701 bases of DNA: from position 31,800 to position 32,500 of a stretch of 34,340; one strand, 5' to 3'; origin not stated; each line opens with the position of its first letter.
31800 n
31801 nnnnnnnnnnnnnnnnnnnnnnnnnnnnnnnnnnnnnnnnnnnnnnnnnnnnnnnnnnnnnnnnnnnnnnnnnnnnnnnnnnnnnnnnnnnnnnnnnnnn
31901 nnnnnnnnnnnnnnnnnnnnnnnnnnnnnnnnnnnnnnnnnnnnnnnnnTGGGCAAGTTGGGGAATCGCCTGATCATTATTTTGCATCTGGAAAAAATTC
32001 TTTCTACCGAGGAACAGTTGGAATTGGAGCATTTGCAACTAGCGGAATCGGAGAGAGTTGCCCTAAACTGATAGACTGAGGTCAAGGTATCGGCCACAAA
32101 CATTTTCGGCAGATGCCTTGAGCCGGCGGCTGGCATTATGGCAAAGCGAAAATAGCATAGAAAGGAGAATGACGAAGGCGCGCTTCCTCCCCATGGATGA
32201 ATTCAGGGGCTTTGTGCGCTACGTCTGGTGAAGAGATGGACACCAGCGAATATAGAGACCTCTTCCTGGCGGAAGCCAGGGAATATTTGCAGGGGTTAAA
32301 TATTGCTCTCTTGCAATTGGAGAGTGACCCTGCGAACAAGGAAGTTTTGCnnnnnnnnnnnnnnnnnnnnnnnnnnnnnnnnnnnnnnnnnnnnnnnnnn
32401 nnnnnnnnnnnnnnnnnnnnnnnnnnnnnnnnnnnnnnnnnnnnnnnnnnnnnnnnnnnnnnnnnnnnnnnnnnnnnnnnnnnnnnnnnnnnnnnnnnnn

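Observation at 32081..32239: Second, truncated copy of the IscB element right end upstream of cheA; both copies end exactly at a start codon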

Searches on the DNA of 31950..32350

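Call 59: search_rna_families(source=window, start=31950, end=32350, threshold=evalue, max_evalue=1)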
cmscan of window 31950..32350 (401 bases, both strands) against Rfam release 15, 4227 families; matches with E-value up to 1: 0.
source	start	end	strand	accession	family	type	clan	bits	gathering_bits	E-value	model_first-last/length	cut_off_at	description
